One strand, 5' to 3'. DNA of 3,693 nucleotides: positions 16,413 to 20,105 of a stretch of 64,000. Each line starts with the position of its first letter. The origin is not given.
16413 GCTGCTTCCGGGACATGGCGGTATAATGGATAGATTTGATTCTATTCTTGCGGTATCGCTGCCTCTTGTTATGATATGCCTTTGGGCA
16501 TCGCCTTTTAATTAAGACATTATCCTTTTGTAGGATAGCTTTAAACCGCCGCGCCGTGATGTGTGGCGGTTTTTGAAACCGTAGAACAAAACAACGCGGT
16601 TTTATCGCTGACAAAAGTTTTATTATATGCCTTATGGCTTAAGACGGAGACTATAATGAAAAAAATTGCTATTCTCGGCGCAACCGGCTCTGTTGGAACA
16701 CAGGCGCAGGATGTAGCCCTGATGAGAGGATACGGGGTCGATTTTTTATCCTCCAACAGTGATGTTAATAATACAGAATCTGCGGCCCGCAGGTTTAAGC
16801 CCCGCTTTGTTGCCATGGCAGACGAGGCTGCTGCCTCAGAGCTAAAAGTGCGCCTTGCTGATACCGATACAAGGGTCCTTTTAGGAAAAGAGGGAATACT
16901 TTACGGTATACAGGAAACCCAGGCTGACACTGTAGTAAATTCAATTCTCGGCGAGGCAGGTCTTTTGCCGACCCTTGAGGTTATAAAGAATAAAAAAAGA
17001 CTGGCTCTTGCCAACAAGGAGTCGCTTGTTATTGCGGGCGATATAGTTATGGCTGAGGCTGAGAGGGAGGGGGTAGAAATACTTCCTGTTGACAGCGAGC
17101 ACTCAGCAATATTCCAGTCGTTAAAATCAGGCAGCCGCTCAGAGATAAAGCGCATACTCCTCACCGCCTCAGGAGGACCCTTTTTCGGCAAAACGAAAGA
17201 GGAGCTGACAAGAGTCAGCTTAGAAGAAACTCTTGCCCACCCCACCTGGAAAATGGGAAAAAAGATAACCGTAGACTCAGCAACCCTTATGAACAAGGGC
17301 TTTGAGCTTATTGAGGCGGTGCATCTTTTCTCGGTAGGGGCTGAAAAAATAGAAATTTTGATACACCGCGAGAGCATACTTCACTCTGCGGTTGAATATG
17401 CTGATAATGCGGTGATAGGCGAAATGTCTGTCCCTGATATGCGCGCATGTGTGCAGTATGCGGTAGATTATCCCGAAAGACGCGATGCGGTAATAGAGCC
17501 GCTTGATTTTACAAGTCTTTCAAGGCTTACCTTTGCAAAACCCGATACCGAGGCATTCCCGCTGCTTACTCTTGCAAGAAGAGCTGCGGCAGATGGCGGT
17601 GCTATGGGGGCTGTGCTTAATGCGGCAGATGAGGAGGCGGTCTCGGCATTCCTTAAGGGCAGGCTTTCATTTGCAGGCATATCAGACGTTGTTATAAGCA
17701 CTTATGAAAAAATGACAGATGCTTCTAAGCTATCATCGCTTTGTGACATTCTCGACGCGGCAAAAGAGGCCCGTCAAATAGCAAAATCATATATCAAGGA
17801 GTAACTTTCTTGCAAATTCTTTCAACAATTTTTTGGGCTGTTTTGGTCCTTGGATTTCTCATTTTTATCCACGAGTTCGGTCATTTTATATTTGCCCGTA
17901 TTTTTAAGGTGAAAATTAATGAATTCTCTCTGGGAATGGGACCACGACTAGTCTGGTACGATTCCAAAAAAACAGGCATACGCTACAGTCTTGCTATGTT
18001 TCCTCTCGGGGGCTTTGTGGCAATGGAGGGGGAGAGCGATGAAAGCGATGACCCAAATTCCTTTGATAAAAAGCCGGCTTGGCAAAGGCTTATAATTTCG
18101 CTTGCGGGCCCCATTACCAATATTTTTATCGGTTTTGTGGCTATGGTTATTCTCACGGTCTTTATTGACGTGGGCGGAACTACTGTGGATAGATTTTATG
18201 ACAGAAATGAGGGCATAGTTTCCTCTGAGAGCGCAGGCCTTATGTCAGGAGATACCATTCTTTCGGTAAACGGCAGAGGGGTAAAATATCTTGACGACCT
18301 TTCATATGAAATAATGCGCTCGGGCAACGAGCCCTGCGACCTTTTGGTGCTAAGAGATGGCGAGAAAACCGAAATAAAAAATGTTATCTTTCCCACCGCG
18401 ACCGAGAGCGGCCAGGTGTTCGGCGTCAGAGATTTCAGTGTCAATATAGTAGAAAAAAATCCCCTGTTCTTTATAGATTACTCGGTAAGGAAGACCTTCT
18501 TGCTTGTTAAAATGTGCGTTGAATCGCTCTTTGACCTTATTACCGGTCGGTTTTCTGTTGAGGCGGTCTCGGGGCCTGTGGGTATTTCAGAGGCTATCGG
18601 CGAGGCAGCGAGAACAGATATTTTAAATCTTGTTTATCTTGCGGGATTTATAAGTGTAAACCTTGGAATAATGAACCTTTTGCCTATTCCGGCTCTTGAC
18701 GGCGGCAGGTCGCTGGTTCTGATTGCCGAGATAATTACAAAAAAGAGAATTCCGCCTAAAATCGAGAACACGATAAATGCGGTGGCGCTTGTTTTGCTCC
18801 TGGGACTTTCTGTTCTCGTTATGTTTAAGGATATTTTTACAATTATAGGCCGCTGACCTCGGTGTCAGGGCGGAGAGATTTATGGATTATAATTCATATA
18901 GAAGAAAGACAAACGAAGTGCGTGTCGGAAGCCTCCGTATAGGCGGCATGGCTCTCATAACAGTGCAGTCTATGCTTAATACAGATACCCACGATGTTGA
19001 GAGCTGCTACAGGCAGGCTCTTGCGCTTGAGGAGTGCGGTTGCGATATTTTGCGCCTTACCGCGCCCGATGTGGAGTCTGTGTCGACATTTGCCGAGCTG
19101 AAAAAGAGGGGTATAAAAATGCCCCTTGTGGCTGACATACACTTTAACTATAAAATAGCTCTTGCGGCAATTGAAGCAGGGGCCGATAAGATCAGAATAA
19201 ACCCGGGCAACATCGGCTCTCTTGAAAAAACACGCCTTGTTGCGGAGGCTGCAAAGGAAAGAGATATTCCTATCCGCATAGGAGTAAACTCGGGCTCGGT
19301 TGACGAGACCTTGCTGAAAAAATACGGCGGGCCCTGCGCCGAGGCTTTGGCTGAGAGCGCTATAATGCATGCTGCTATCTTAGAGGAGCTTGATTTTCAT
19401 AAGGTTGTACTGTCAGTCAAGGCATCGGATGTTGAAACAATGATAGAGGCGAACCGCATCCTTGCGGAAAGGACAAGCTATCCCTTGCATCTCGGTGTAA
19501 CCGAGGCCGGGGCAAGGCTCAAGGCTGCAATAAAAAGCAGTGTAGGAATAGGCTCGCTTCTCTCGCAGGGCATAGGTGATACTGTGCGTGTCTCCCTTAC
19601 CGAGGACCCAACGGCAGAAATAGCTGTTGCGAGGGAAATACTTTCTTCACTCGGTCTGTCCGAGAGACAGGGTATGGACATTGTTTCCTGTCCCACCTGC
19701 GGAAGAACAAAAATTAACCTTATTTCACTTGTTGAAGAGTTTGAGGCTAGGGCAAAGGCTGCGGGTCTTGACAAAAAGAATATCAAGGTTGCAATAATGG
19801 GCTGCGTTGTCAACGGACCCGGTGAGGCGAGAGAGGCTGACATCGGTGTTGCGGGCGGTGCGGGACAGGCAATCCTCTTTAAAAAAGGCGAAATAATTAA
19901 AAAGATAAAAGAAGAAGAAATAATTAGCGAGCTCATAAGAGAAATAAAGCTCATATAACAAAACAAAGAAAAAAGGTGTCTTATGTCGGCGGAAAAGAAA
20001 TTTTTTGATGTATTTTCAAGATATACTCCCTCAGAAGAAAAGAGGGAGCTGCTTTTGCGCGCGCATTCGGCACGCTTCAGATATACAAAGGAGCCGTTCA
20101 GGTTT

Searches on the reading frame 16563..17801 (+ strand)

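Call 80: search_protein_families(library=pfam, proteins=[window:16563-17801:+], max_evalue=0.00001)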
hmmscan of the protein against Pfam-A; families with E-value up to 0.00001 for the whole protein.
window:16563-17801:+ (413 aa): 3 families
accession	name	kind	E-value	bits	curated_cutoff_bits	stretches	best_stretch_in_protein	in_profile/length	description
PF08436.17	DXP_redisom_C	-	1.2e-38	131.6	26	1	173-256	1-84/84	1-deoxy-D-xylulose 5-phosphate reductoisomerase C-terminal domain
PF13288.12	DXPR_C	-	3.1e-35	121.4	27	1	288-405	1-114/115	DXP reductoisomerase C-terminal domain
PF02670.22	DXP_reductoisom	-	8.8e-33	114.2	21.7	1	35-159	1-129/129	1-deoxy-D-xylulose 5-phosphate reductoisomerase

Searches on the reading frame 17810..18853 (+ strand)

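Call 80: search_protein_families(library=pfam, proteins=[window:17810-18853:+], max_evalue=0.00001)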
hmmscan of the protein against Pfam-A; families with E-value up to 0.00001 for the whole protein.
window:17810-18853:+ (348 aa): 1 family
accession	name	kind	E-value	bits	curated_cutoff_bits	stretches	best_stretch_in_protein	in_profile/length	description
PF02163.28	Peptidase_M50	-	3.3e-61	206.9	27.2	1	10-332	2-220/221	Peptidase family M50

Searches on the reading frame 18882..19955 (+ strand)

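Call 80: search_protein_families(library=pfam, proteins=[window:18882-19955:+], max_evalue=0.00001)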
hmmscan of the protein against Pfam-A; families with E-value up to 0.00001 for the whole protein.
window:18882-19955:+ (358 aa): 1 family
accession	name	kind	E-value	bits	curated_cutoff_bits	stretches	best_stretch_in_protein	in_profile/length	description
PF04551.19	GcpE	-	4e-141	470.4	32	1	10-356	1-342/343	GcpE protein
